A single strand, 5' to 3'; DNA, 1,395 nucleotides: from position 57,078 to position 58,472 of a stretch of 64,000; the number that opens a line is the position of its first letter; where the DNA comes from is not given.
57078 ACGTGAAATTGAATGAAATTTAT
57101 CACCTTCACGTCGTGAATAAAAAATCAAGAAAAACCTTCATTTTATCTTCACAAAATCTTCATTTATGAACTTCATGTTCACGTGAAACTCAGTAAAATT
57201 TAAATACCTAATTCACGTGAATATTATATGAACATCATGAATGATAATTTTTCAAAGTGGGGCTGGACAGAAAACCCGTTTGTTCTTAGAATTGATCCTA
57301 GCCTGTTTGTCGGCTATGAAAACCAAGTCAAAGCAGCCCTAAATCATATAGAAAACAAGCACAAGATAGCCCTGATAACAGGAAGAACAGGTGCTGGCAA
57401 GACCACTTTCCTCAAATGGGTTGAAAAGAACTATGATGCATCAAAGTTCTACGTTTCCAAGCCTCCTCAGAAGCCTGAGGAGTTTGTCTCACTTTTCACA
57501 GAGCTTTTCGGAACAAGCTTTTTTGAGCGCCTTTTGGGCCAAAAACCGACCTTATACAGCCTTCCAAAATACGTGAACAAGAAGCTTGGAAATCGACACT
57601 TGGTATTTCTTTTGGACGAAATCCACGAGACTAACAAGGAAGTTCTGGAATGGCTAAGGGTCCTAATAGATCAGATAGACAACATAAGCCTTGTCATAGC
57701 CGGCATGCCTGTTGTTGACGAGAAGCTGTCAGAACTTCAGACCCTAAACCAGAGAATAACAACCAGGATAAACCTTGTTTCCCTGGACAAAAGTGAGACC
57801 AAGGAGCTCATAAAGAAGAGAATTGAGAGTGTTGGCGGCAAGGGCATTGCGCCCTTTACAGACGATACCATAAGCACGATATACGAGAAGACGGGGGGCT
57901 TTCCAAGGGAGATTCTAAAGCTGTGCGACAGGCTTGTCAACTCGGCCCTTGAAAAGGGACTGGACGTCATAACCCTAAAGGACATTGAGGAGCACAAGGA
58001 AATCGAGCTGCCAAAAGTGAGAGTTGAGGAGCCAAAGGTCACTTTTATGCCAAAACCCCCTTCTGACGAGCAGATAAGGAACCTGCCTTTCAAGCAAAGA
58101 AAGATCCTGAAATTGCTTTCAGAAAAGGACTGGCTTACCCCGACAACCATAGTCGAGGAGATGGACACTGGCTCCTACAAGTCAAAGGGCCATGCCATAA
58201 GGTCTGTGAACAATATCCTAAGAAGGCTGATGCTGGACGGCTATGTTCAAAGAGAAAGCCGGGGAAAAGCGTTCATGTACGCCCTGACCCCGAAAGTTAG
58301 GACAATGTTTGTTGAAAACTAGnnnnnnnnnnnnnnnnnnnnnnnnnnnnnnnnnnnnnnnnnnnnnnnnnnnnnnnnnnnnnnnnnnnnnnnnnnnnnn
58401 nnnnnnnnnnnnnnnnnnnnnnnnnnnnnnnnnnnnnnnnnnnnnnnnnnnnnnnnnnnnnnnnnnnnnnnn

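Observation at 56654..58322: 574-nt iteron-like array of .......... palindromes flanked by a wHTH gene and an AAA+/wHTH ATPase: candidate second origin or partition/regulatory centre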

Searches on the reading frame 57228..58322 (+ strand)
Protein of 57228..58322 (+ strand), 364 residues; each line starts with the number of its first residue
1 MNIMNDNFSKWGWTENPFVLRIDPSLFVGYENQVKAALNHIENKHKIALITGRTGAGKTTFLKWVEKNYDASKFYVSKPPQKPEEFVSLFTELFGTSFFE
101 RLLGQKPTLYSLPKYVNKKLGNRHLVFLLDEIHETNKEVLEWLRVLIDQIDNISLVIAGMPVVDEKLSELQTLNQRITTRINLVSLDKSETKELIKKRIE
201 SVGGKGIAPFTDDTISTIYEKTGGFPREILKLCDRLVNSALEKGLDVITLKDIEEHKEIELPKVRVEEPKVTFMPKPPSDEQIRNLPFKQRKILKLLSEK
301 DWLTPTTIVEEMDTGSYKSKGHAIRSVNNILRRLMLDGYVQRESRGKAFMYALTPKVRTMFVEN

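Call 9: search_protein_families(library=pfam, proteins=[window:57228-58322:+], max_evalue=0.1)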
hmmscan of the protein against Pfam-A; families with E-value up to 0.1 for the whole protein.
window:57228-58322:+ (364 aa): 29 families (the best 25 are shown)
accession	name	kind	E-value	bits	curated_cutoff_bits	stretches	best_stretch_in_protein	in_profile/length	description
PF13401.12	AAA_22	-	6e-14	52.9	27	1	44-167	4-130/130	AAA domain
PF01637.24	ATPase_2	-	1.8e-06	28.3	33.2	1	43-232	18-225/225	ATPase domain predominantly from Archaea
PF13173.12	AAA_14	-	3.5e-06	27.5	27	1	45-186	2-123/129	AAA domain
PF13191.12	AAA_16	-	2.8e-05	25.1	32.6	1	27-148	2-157/167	AAA ATPase domain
PF20720.3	nSTAND3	-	7.8e-05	22.8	27.2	1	35-90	8-61/155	Novel STAND NTPase 3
PF13604.12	AAA_30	-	0.00015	22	27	1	31-75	4-48/191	AAA domain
PF04851.21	ResIII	-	0.0002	21.7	22.5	0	34-61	12-39/164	Type III restriction enzyme, res subunit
PF00437.27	T2SSE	-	0.0005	19.3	24.9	1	31-64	128-161/370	Type II/IV secretion system protein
PF00005.33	ABC_tran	-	0.0018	19.3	25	1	44-71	10-37/137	ABC transporter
PF13476.12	AAA_23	-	0.0023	19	27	1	41-62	15-36/201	AAA domain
PF03965.22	Penicillinase_R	-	0.0044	17.8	22.6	1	290-352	5-63/115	Penicillinase repressor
PF22665.2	DUF6293_C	-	0.0067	17.3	27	1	288-355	31-92/101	DUF6293 C-terminal winged helix domain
PF20703.3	nSTAND1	-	0.0074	16.4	27.1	1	23-218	12-219/379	Novel STAND NTPase 1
PF25199.1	nSTAND_NTPase5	-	0.0085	16.4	34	1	39-63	30-59/145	Novel STAND NTPase 5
PF06414.18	Zeta_toxin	-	0.0093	15.9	22.3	0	42-70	13-41/199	Zeta toxin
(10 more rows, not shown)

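Call 12: find_homologous_proteins(query=window:57228-58319:+)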
Query window:57228-58319:+ (364 aa): 539 proteins with E <= 0.001 among 7036 candidates; the best 120 are listed.
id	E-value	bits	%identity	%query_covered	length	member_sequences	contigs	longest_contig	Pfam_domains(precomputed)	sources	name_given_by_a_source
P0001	1.7e-239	812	100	100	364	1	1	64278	PF13173.13,PF13401.13,PF01637.25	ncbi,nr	ncbi:MAG: AAA family ATPase [Candidatus Aenigmarchaeota archaeon]|nr:AAA family ATPase [Candidatus A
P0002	6.1e-218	741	89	100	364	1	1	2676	PF13173.13,PF13401.13,PF01637.25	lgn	-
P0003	1.7e-215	733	88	100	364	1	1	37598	PF13173.13,PF13401.13,PF01637.25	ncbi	ncbi:MAG: AAA family ATPase [Candidatus Aenigmatarchaeota archaeon]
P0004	6.7e-207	704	84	100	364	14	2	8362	PF13173.13,PF13401.13,PF01637.25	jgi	jgi:predicted AAA+ superfamily ATPase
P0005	1.7e-203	693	84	100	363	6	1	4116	PF13173.13,PF13401.13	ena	-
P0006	4.6e-203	692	84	100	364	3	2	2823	PF13173.13,PF13401.13,PF01637.25,PF04851.22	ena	-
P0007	6.6e-203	691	83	100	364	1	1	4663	PF13173.13,PF13401.13,PF01637.25,PF13191.13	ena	-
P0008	3.3e-197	672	81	99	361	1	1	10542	PF13401.13,PF01637.25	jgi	-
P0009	4.0e-197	672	82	99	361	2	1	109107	PF13401.13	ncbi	ncbi:MAG: AAA family ATPase [Candidatus Aenigmatarchaeota archaeon]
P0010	8.3e-197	671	82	99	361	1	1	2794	PF13401.13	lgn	-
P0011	1.4e-196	670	81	99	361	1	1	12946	PF13401.13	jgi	jgi:type II secretory pathway predicted ATPase ExeA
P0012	2.9e-196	669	81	99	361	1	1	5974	PF13401.13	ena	-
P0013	4.7e-196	669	80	100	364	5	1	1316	PF13401.13,PF01637.25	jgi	jgi:type II secretory pathway predicted ATPase ExeA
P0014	6.8e-196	668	80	99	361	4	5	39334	PF13173.13,PF13401.13,PF01637.25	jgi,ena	-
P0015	6.0e-195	665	80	99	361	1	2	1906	PF13173.13,PF13401.13,PF01637.25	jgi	jgi:type II secretory pathway predicted ATPase ExeA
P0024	5.8e-183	626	76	99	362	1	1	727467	PF13401.13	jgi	jgi:type II secretory pathway predicted ATPase ExeA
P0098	7.4e-151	520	65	97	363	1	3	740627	PF13401.13,PF01637.25,PF04851.22,PF20720.4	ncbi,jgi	-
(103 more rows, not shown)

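Call 13: search_solved_structures(query=window:57228-58319:+, max_evalue=1)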
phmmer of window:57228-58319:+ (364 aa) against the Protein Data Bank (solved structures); distinct sequences matched with E-value up to 1: 14.
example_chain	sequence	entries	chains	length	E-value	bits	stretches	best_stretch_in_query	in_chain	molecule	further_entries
4hlu_D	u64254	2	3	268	0.092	14.9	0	172-209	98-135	Energy-coupling factor transporter ATP-binding protein EcfA | Energy-coupling factor transporter ATP-binding protein EcfA1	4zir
7nhk_0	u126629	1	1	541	0.11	14.7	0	25-71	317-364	ABC-F type ribosomal protection protein Lsa(A)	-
6dlm_B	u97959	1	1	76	0.15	14.1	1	121-170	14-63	DHD127_B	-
5c5t_A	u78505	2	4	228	0.27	13.3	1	218-294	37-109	Prolyl 4-hydroxylase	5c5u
5fhd_A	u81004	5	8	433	0.29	13.2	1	34-67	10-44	Uncharacterized protein | ATP-dependent DNA helicase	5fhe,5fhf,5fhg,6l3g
5ftb_A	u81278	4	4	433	0.29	13.2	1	34-67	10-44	TPR DOMAIN PROTEIN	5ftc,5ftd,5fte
5ftf_A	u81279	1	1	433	0.3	13.1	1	34-67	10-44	TPR DOMAIN PROTEIN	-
2fz4_A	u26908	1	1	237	0.35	12.9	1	82-138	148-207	DNA repair protein RAD25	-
3o6b_B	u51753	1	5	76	0.37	12.9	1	288-351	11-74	Cell division control protein 53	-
3o2p_E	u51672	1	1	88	0.49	12.5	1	288-351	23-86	Cell division control protein 53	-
8bob_C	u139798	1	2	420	0.75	11.9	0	42-186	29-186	HTH-type transcriptional regulator MalT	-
9nlj_U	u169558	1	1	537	0.82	11.7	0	39-67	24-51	Uup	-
6p66_A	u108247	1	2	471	0.97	11.5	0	82-138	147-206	DNA repair protein RAD25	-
2fwr_A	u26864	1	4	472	0.97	11.5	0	82-138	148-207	DNA repair protein RAD25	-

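Call 14: search_protein_families(library=ncbifam, proteins=[window:57228-58319:+], max_evalue=0.1)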
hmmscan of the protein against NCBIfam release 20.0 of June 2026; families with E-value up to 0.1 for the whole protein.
window:57228-58319:+ (364 aa): 32 families (the best 25 are shown)
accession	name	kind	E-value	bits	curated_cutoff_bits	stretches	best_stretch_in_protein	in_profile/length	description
TIGR03015.1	pepcterm_ATPase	hypoth_equivalog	6e-28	98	324.5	1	11-255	6-261/269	XrtA/PEP-CTERM system-associated ATPase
NF047389.1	ATPase_Sll1717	subfamily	2e-07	30.5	75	1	37-81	22-65/454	P-loop ATPase, Sll1717 family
TIGR02768.1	TraA_Ti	equivalog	0.00026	19.4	590.45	1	33-76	363-406/751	Ti-type conjugative transfer relaxase TraA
NF010402.0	PRK13826.1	subfamily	0.00052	18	1317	1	33-75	385-427/1102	Dtr system oriT relaxase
NF000355.4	ribo_prot_ABC_F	equivalog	0.00087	18.3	380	1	34-78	18-61/499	ribosomal protection-like ABC-F family protein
TIGR02928.1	TIGR02928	subfamily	0.00095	18.1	181.3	1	45-343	40-351/366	orc1/cdc6 family replication initiation protein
NF003420.0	PRK04841.1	equivalog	0.0041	15.2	537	1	32-201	20-201/903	HTH-type transcriptional regulator MalT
TIGR03167.1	tRNA_sel_U_synt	equivalog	0.005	16.3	219.75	1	30-67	112-149/311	tRNA 2-selenouridine(34) synthase MnmH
NF008364.0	PRK11160.1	equivalog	0.0057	15.3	630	1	29-73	347-394/575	heme ABC transporter ATP-binding protein/permease CydC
NF008750.0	PRK11784.1-2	equivalog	0.0061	15.7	241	1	30-67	125-161/346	tRNA 2-selenouridine(34) synthase MnmH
NF038181.1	reg_ATPase_IniR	equivalog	0.0062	14.9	750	0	122-227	60-158/827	isoniazid response ATPase/transcriptional regulator IniR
NF008752.0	PRK11784.1-4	equivalog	0.011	14.6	266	1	30-67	128-165/357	tRNA 2-selenouridine(34) synthase MnmH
TIGR02673.1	FtsE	equivalog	0.014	15.1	264.85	1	43-70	26-53/214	cell division ATP-binding protein FtsE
NF000868.0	PRK00080.1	equivalog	0.018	13.9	282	0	34-93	41-100/330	Holliday junction branch migration DNA helicase RuvB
NF041000.1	ATPase_ComGA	equivalog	0.02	13.9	300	1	31-63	114-146/267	competence type IV pilus ATPase ComGA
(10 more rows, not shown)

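Call 16: find_related_loci(query=A1, collection=genome_contigs, flank=6000)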
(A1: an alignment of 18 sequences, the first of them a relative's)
Query A1 (364 aa) in genome_contigs; peptide patterns used: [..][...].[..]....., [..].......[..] (x = any residue, [..] = any of these).
153 stretches matched a pattern; 115 encode a relative of the query (tblastn E <= 1e-3); the best 80 are kept; 80 distinct loci.
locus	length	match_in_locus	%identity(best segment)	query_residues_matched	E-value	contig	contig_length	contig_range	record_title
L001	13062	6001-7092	88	1-364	0e+0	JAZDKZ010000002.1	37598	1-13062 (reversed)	MAG: Candidatus Aenigmatarchaeota archaeon isolate MEGAHIT-group-0.557 k141_3781176, whole genome shotgun sequence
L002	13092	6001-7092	82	1-364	0e+0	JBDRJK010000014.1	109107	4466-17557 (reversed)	MAG: Candidatus Aenigmatarchaeota archaeon isolate MEGAHIT-group-1.649 k141_8367219, whole genome shotgun sequence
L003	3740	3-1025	82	24-364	0e+0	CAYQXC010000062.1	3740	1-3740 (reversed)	MAG TPA_asm: uncultured archaeon isolate SRP214966_co2_186 genome assembly, contig: NODE_53989_length_3740_cov_5.016554,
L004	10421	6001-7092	74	1-364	0e+0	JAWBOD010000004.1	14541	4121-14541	MAG: Candidatus Aenigmatarchaeota archaeon isolate HHBFW-2_201803_bins_170 HHBFW-2_201803_bins_170_scaffold_4, whole gen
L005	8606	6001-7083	77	4-364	0e+0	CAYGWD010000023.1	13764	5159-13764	MAG TPA_asm: uncultured archaeon isolate ERP119294_co1_153 genome assembly, contig: NODE_5862_length_13764_cov_14.866365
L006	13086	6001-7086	73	4-364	0e+0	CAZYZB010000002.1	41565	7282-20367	MAG TPA_asm: uncultured archaeon isolate binchicken_co189_409 genome assembly, contig: NODE_613_length_41565_cov_12.3210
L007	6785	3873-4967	74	1-364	0e+0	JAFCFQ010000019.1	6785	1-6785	MAG: Candidatus Aenigmatarchaeota archaeon isolate Meg22_1618_Bin_66 Meg22_1618_Bin_66_scaffold_18755, whole genome shot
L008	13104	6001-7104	74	1-363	0e+0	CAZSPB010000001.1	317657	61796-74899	MAG TPA_asm: uncultured archaeon isolate binchicken_co6_169 genome assembly, contig: NODE_3_length_317657_cov_14.718824,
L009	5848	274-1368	72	1-364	0e+0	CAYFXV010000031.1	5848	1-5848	MAG TPA_asm: uncultured archaeon isolate ERP108616_co2_179 genome assembly, contig: NODE_29175_length_5848_cov_31.144139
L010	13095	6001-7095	73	1-364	0e+0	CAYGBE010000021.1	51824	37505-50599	MAG TPA_asm: uncultured archaeon isolate ERP108616_co1_335 genome assembly, contig: k119_1455741, whole genome shotgun s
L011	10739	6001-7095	71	1-364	0e+0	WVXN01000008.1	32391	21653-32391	MAG: Candidatus Aenigmatarchaeota archaeon isolate CS1-C013 C_merged_R1_(paired)_contig_1747, whole genome shotgun seque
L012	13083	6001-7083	65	4-364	4e-165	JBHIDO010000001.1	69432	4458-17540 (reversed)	MAG: Candidatus Aenigmatarchaeota archaeon isolate b3.sp3_bin.47 NODE_33_length_69432_cov_7.122778, whole genome shotgun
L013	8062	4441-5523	65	4-364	3e-165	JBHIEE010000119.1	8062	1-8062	MAG: Candidatus Aminicenantia bacterium isolate b3.sp2_bin.19 NODE_3250_length_8062_cov_8.200450, whole genome shotgun s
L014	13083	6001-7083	64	4-363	3e-162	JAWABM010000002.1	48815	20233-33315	MAG: Candidatus Aenigmatarchaeota archaeon isolate JZ-4_201808_bins_110 JZ-4_201808_bins_110_scaffold_2, whole genome sh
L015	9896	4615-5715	62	1-363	8e-158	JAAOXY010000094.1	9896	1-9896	MAG: Candidatus Aenigmatarchaeota archaeon isolate DPANNHV_H2.bin.20 k83_2851073, whole genome shotgun sequence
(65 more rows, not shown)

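Call 31: predict_structure(alignment_id=A2)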
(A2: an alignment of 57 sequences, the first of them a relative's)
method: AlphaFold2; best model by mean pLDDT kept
length: 364 residues; sequences in the alignment: 57
mean_pLDDT: 83.6   pTM: 0.64
mean pLDDT of the five models: 83.6, 81.1, 78.3, 77.6, 77.2
residues with pLDDT >= 90: 163; 70-90: 153; 50-70: 23; < 50: 25
segments of 3 or more residues with pLDDT < 50: 1-5, 257-275
pLDDT, mean of each block of 10 residues (from residue 1): 58 90 87 89 92 86 89 90 93 76 78 91 93 91 92 93 80 84 89 96 94 93 89 92 87 60 35 51 87 92 90 76 90 87 74 82 59
secondary structure, 60 per line:
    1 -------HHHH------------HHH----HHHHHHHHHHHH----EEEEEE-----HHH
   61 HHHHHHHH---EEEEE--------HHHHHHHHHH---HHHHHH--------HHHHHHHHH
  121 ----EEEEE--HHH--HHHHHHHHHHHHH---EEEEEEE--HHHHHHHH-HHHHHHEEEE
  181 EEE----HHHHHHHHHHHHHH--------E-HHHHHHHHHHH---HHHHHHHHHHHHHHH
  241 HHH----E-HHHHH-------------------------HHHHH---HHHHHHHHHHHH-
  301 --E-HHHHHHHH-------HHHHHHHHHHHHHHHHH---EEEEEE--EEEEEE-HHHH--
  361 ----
elements in order: H8-11 H31-42 E47-52 H58-68 E72-76 H85-94 H98-103 H112-120 E125-129 H137-149 E153-159 H162-169 H171-176 E177-183 H188-201 H212-222 H226-243 H250-254 H280-284 H288-299 H305-312 H320-336 E340-345 E348-353 H355-358

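Call 34: fold_search(model_id=the predicted structure, library=pdb)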
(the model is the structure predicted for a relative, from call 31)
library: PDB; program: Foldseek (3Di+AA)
matches with E <= 10: 1794; with E <= 0.001: 779
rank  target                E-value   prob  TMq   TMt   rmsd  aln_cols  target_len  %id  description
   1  2qby_A                1.5e-12  1.00  0.51  0.51  18.4       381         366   16  Crystal structure of a heterodimer of Cdc6/Orc1 initiators bound to origin DNA (from S. solfataricus) (released 2007-09-11)
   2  7jgr_A                2.1e-12  1.00  0.51  0.47  19.8       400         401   14  Structure of Drosophila ORC bound to DNA (84 bp) and Cdc6 (released 2020-09-09)
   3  2qby_B                2.7e-12  1.00  0.50  0.50  17.6       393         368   18  Crystal structure of a heterodimer of Cdc6/Orc1 initiators bound to origin DNA (from S. solfataricus) (released 2007-09-11)
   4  1w5t_A                2.8e-12  1.00  0.45  0.42  17.2       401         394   17  Structure of the Aeropyrum Pernix ORC2 protein (ADPNP-ADP complexes) (released 2004-10-05)
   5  7jk5_A                6.5e-12  1.00  0.46  0.44  19.2       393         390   13  Structure of Drosophila ORC bound to DNA (released 2020-09-09)
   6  2v1u_A                1.3e-11  1.00  0.48  0.46  17.8       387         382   15  STRUCTURE OF THE AEROPYRUM PERNIX ORC1 PROTEIN IN COMPLEX WITH DNA (released 2007-09-18)
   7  7tji_I                2.2e-11  1.00  0.49  0.47  18.4       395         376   13  S. cerevisiae ORC bound to 84 bp ARS1 DNA and Cdc6 (state 2) with flexible Orc6 N-terminal domain (released 2022-10-05)
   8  1fnn_A                7.6e-11  1.00  0.46  0.45  24.4       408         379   16  CRYSTAL STRUCTURE OF CDC6P FROM PYROBACULUM AEROPHILUM (released 2000-10-04)
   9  8s0e_G                2.7e-10  1.00  0.44  0.47  20.6       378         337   12  H. sapiens OCCM bound to double stranded DNA (released 2024-10-02)
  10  7tjj_I                3.1e-10  1.00  0.47  0.45  19.8       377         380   14  S. cerevisiae ORC bound to 84 bp ARS1 DNA and Cdc6 (state 1) with docked Orc6 N-terminal domain (released 2022-10-05)
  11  8efy_K                3.6e-10  1.00  0.48  0.56  18.5       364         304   15  Structure of double homo-hexameric AAA+ ATPase RuvB motors (released 2023-05-10)
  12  8efy_C                4.8e-10  1.00  0.45  0.53  18.6       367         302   17  Structure of double homo-hexameric AAA+ ATPase RuvB motors (released 2023-05-10)
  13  9ri9_B                5.3e-10  1.00  0.42  0.20  15.9       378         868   16  Cryo-EM structure of the tomato NRC3 hexameric resistosome (released 2025-07-23)
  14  5v8f_A                6.0e-10  1.00  0.42  0.37  20.3       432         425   13  Structural basis of MCM2-7 replicative helicase loading by ORC-Cdc6 and Cdt1 (released 2017-05-10)
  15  8bv0_A                6.3e-10  1.00  0.46  0.48  20.5       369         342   14  Binary complex between the NB-ARC domain from the Tomato immune receptor NRC1 and the SPRY domain-containing effector  (released 2022-12-21)
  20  8xvb_A                1.1e-09  1.00  0.46  0.65   5.2       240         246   19  Cryo-EM structure of ATP-DNA-MuB filaments (released 2024-08-14)
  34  7plh_A                7.3e-09  1.00  0.50  0.67   3.8       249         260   16  Scytonema hofmannii TnsC bound to AMPPNP and DNA (released 2021-12-01)
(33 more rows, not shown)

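Call 42: search_protein_representatives(alignment_id=A2)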
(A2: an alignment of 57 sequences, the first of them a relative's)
Query: 57 sequences, 362 profile positions. Proteins with E-value up to 0.001 (for the whole library): 19814; up to 1e-10: 10224; up to 1e-30: 101. The best 150 are listed.
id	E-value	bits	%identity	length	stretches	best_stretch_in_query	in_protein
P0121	9.7e-148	508.4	-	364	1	6-361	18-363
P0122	8.2e-127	439.5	-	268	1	93-361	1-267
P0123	9.7e-118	409.7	-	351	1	3-361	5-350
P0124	2.6e-117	408.3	-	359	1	5-361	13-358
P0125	3.1e-116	404.7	-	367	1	5-361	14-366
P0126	2.0e-113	395.5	-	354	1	5-361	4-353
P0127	2.0e-109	382.4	-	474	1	5-361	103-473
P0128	4.3e-103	361.5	-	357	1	5-361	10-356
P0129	2.7e-101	355.6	-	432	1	5-361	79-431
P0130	3.9e-100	351.8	-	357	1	4-361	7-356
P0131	5.4e-100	351.3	-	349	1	5-361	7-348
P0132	3.0e-98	345.6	-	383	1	4-361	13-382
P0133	1.4e-96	340.1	-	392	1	5-361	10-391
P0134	8.9e-96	337.4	-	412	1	3-361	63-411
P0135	8.7e-93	327.6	-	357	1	2-361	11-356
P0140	1.4e-85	303.9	-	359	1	2-357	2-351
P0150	2.0e-72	260.6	-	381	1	5-350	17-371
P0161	3.6e-58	213.7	-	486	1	5-254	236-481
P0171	1.7e-51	191.7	-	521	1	3-249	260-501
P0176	3.6e-50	187.4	-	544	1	4-257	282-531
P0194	9.9e-46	172.8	-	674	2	8-268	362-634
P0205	8.0e-38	146.8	-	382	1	3-361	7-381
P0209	3.1e-36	141.6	-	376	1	6-359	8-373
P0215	1.4e-33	132.9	-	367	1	4-352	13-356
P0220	6.2e-31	124.1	-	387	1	5-357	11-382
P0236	6.8e-28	114.1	-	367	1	5-357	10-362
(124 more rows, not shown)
